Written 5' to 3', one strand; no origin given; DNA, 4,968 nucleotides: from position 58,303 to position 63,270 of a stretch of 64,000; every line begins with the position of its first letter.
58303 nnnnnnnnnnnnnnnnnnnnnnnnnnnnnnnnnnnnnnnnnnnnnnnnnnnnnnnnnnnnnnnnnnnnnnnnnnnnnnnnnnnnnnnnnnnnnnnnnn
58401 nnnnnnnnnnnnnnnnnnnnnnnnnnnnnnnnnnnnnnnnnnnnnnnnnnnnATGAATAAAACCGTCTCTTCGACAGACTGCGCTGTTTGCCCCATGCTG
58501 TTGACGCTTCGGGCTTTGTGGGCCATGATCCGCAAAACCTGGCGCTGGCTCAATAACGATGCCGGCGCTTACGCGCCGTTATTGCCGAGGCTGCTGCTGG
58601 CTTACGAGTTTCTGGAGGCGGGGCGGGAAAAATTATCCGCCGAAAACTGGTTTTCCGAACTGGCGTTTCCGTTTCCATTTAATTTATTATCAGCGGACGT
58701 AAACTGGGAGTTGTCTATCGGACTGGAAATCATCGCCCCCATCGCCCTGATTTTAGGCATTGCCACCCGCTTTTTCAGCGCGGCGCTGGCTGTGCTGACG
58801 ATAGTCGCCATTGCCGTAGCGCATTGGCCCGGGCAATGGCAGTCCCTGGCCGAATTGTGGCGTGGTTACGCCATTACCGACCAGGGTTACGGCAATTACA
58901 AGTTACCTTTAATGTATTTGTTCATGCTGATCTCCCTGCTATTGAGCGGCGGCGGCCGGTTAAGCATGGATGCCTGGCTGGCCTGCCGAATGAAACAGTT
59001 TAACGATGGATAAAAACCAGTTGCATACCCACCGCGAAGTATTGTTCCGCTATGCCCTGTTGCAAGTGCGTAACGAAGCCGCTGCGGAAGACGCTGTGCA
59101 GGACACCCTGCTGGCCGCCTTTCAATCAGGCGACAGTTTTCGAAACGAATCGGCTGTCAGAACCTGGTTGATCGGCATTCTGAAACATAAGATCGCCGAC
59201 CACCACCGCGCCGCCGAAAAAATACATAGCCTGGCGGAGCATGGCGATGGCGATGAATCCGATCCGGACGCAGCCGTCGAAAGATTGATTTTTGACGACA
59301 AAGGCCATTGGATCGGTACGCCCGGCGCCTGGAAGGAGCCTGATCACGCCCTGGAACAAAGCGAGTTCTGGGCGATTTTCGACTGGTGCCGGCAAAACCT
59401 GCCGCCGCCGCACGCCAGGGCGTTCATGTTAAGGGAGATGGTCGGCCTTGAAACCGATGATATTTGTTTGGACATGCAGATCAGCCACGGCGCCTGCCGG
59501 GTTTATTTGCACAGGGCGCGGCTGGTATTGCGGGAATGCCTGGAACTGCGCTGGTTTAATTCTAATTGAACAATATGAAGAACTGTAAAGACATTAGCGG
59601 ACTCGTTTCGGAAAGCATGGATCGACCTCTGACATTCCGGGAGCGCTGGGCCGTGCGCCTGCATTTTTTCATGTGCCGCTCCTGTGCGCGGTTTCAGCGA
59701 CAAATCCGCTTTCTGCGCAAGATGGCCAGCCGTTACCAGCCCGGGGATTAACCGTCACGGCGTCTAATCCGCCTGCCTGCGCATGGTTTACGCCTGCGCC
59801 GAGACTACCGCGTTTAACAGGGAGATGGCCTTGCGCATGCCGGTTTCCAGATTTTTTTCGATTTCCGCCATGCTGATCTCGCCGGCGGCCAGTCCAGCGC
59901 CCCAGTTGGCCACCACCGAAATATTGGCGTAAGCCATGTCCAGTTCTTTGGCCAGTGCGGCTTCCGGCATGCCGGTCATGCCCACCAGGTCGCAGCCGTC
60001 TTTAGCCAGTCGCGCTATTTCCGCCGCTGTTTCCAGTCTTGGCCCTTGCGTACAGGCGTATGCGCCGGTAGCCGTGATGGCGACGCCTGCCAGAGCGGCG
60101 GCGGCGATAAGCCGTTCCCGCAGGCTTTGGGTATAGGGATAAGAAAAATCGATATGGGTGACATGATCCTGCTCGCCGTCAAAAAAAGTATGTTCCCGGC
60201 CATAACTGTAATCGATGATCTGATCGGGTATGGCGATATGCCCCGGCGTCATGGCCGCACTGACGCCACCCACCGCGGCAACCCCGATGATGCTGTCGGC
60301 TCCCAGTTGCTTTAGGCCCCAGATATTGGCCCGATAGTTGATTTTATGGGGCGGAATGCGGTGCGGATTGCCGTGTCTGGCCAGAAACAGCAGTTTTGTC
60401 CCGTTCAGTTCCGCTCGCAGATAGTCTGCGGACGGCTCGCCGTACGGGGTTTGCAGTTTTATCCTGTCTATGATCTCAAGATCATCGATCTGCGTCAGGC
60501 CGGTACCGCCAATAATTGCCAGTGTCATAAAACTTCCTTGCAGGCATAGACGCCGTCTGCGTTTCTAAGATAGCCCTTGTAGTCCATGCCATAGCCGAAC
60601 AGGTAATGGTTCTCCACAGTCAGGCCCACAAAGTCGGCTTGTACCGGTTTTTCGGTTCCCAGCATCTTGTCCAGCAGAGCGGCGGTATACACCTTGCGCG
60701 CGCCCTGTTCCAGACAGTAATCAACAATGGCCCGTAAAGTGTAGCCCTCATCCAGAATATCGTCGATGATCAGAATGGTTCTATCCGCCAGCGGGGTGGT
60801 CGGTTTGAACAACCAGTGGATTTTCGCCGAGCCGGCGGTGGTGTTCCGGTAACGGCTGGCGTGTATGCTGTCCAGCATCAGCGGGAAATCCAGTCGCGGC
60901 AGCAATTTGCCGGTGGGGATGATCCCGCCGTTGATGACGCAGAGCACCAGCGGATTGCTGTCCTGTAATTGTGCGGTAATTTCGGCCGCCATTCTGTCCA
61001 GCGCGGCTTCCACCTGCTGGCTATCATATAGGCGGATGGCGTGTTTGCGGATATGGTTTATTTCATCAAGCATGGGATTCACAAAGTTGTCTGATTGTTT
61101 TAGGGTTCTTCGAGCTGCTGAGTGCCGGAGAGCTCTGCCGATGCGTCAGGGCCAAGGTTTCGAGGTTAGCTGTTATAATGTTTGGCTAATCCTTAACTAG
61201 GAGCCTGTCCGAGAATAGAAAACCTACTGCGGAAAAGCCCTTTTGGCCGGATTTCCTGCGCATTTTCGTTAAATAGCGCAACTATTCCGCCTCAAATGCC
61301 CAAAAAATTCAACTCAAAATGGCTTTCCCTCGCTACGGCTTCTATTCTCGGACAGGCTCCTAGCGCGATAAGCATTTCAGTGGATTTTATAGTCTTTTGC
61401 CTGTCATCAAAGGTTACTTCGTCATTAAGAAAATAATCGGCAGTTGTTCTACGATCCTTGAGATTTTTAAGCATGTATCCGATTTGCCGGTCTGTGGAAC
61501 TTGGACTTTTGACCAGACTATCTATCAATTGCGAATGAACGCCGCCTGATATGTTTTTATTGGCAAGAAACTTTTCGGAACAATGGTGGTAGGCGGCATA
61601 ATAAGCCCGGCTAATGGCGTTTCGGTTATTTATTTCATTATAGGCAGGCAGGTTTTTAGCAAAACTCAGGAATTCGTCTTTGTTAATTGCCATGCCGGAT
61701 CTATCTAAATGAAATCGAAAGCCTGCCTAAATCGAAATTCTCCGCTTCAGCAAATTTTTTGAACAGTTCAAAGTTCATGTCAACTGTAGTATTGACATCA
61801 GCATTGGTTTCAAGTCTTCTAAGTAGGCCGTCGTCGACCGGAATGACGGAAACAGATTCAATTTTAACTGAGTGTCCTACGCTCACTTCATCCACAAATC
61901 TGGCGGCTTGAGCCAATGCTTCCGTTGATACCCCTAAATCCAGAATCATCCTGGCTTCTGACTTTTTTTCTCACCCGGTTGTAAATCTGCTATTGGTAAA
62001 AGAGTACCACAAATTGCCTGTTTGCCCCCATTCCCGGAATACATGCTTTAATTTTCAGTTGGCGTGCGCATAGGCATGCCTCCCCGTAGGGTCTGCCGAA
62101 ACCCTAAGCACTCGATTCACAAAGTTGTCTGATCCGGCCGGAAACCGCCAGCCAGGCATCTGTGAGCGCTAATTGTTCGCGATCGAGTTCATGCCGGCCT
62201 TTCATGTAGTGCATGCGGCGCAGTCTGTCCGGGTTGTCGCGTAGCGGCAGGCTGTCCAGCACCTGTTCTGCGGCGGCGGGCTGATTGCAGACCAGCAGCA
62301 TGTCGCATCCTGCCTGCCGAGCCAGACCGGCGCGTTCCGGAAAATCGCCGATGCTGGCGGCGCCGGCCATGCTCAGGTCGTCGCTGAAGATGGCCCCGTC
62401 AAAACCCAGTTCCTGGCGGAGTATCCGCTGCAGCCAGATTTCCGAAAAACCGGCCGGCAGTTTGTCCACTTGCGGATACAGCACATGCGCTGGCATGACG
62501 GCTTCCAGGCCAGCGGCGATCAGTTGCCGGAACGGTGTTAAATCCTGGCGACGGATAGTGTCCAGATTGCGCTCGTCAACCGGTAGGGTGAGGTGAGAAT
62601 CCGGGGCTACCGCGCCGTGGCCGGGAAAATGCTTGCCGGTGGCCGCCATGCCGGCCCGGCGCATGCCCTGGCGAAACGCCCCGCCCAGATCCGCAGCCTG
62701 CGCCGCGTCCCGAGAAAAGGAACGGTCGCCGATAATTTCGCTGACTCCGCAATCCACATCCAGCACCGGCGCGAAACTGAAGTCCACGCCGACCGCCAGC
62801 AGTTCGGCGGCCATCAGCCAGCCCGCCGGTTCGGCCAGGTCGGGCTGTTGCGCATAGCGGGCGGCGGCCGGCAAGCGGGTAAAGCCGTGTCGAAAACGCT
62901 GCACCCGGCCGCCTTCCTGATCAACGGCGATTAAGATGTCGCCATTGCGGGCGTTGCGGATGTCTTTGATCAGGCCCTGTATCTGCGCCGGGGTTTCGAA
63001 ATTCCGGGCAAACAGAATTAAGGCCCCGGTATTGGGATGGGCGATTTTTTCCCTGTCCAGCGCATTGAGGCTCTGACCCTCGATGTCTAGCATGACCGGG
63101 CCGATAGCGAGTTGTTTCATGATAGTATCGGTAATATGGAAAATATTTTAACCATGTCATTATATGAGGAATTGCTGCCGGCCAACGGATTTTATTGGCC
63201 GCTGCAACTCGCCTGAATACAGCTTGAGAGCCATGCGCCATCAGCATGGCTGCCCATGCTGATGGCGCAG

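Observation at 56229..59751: Compact MNIO (DUF692) RiPP operon with a secreted six-Cys repeat precursor, DUF2063, DoxX and its own ECF sigma/anti-sigma pair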

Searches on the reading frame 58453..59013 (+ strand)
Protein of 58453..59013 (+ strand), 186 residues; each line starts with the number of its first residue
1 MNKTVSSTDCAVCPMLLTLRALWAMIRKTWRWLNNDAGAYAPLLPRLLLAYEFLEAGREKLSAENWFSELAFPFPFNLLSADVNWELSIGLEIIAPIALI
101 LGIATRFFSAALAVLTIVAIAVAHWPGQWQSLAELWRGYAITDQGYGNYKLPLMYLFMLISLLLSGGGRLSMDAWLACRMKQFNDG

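Call 3: search_protein_families(library=pfam, proteins=[window:58453-59013:+], max_evalue=0.1)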
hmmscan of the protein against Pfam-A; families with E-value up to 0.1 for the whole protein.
window:58453-59013:+ (186 aa): 2 families
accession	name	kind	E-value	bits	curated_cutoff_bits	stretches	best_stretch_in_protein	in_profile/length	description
PF07681.17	DoxX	-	2.3e-16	60.6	23.6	1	42-125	2-85/85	DoxX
PF04173.18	DoxD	-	0.00041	20.7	22.7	1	89-184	71-152/167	TQO small subunit DoxD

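Call 4: search_protein_families(library=ncbifam, proteins=[window:58453-59013:+], max_evalue=0.1)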
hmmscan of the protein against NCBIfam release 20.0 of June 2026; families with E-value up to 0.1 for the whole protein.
window:58453-59013:+ (186 aa): 2 families
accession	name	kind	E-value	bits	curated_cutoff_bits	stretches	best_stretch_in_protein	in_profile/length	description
NF050144.1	matur_HvfX_fam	equivalog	1.8e-35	122.5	80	1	41-177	3-165/165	HvfX family Cu-binding RiPP maturation protein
NF041179.1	TQO_large_DoxD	equivalog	0.03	14.3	300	1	91-128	89-125/181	thiosulfate:quinone oxidoreductase large subunit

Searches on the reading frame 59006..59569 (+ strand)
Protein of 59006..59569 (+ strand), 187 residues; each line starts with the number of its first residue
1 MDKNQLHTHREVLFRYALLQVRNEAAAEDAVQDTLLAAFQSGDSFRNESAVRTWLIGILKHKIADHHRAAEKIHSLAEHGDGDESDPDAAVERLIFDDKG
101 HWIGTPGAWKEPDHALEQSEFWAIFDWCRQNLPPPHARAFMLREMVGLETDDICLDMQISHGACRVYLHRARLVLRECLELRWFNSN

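Call 3: search_protein_families(library=pfam, proteins=[window:59006-59569:+], max_evalue=0.1)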
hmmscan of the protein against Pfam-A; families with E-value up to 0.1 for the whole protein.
window:59006-59569:+ (187 aa): 3 families
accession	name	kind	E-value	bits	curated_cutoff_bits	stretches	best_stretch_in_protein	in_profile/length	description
PF04542.20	Sigma70_r2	-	1.6e-12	47.5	24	1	8-71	4-69/71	Sigma-70 region 2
PF08281.18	Sigma70_r4_2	-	5.5e-08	32.8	25.7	1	131-173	10-52/54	Sigma-70, region 4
PF22029.2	PhyR_sigma2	-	5e-05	23.7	27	1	13-56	8-51/55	Sigma2 domain of PhyR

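Call 4: search_protein_families(library=ncbifam, proteins=[window:59006-59569:+], max_evalue=0.1)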
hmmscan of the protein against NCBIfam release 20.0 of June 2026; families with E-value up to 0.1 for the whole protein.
window:59006-59569:+ (187 aa): 80 families (the best 25 are shown)
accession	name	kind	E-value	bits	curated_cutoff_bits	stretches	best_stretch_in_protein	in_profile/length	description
TIGR02943.1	Sig70_famx1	hypoth_equivalog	1.6e-60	204.2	162.2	1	2-186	4-186/188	RNA polymerase sigma-70 factor, TIGR02943 family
NF009173.0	PRK12520.1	equivalog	4.8e-60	202.6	255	1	3-186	5-186/191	RNA polymerase sigma factor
NF008892.0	PRK11924.2-1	equivalog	1.3e-56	191.5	291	1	2-185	18-199/203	RNA polymerase sigma factor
NF009196.0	PRK12544.1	equivalog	1.3e-54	184.8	287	1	5-185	23-202/208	RNA polymerase factor sigma-70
NF009184.0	PRK12532.1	equivalog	1.9e-51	174.8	276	1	4-186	9-191/195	RNA polymerase sigma factor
NF009182.0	PRK12530.1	subfamily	7.9e-44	149.4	264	1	3-186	12-191/193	RNA polymerase sigma factor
NF009197.0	PRK12545.1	equivalog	4.3e-43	147.4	336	1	5-180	13-188/201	RNA polymerase factor sigma-70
NF008888.0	PRK11922.1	equivalog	1.9e-21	76.7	204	1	7-180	37-197/231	RNA polymerase sigma factor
NF058625.1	sigma_PG0214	equivalog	2.6e-20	72.8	130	2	4-98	8-102/170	GFO_1088 family ECF-type sigma factor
TIGR02937.1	sigma70-ECF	superfamily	5.5e-17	61.9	42.9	1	8-179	9-165/165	sigma-70 family RNA polymerase sigma factor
NF009166.1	PRK12513.1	equivalog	2.9e-16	59.8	206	1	7-176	29-183/193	RNA polymerase sigma factor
TIGR02989.1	Sig-70_gvs1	subfamily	3.4e-16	59.6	124.55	2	5-72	6-73/158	RNA polymerase sigma-70 factor, Rhodopirellula/Verrucomicrobium family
NF007225.0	PRK09643.1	equivalog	7.2e-15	55.2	190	1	6-180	33-183/204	RNA polymerase sigma factor SigM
NF006089.0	PRK08241.1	subfamily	3e-14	52.8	240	1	5-177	27-202/343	RNA polymerase subunit sigma-70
TIGR02950.1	SigM_subfam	subfamily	4e-14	52.8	147.95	2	8-76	8-75/159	RNA polymerase sigma factor, SigM family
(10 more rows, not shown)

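Call 77: search_solved_structures(query=window:59006-59566:+, max_evalue=0.00001)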
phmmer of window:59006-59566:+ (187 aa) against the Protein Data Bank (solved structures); distinct sequences matched with E-value up to 0.00001: 5.
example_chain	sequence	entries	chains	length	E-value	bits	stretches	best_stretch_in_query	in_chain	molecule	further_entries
6dv9_F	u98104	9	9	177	1e-09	41.8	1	8-98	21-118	ECF RNA polymerase sigma factor SigL | RNA polymerase sigma factor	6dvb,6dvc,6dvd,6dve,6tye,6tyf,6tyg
6in7_B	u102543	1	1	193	6.1e-08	36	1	21-179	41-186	RNA polymerase sigma-H factor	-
8z6g_B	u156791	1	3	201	6.4e-08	35.9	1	21-180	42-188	RNA polymerase sigma factor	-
7qh5_A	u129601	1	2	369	3.3e-06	30.4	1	23-179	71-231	RNA polymerase sigma factor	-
6jcy_F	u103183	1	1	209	7.4e-06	29.2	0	13-88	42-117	ECF RNA polymerase sigma factor SigH,ECF RNA polymerase sigma factor SigE,ECF RNA polymera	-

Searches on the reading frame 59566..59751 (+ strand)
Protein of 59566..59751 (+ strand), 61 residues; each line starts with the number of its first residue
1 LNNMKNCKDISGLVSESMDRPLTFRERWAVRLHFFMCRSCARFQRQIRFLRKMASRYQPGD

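Call 3: search_protein_families(library=pfam, proteins=[window:59566-59751:+], max_evalue=0.1)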
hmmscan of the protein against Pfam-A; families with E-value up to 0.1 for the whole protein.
window:59566-59751:+ (61 aa): 1 family
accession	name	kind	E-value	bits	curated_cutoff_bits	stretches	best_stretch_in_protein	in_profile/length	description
PF13490.11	zf-HC2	-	1.8e-07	31.6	22.2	1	7-41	1-35/35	Putative zinc-finger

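Call 4: search_protein_families(library=ncbifam, proteins=[window:59566-59751:+], max_evalue=0.1)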
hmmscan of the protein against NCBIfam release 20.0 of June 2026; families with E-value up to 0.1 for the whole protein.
window:59566-59751:+ (61 aa): 2 families
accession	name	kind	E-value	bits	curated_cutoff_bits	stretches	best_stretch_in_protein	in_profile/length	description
NF052368.1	antisigmaE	subfamily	4.8e-22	77.5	50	1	4-51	1-48/48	anti-sigma factor family protein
TIGR03988.1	antisig_RsrA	equivalog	0.019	15.1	62.5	1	6-44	1-39/77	mycothiol system anti-sigma-R factor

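Call 76: search_solved_structures(query=window:59575-59748:+, max_evalue=1)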
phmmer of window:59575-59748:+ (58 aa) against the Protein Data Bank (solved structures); distinct sequences matched with E-value up to 1: 0.

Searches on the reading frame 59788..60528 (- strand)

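Call 62: search_protein_families(library=pfam, proteins=[window:59788-60528:-], max_evalue=0.001)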
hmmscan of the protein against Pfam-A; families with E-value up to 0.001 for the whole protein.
window:59788-60528:- (246 aa): 1 family
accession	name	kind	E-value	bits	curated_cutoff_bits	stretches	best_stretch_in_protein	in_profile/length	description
PF01048.26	PNP_UDP_1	-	5.5e-42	144.2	25.1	1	3-242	2-232/233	Phosphorylase superfamily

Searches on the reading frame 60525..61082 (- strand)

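Call 62: search_protein_families(library=pfam, proteins=[window:60525-61082:-], max_evalue=0.001)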
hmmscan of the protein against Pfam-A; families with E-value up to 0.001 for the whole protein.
window:60525-61082:- (185 aa): 1 family
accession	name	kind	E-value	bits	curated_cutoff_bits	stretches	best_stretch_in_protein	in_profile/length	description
PF00156.33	Pribosyltran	-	4.6e-23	81.7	26.3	1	17-168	4-157/158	Phosphoribosyl transferase domain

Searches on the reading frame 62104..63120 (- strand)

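Call 62: search_protein_families(library=pfam, proteins=[window:62104-63120:-], max_evalue=0.001)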
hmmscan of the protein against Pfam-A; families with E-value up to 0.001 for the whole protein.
window:62104-63120:- (338 aa): 1 family
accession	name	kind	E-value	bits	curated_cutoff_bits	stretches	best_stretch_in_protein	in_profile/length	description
PF00933.27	Glyco_hydro_3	-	1.3e-82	278.3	27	1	18-292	16-300/316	Glycosyl hydrolase family 3 N terminal domain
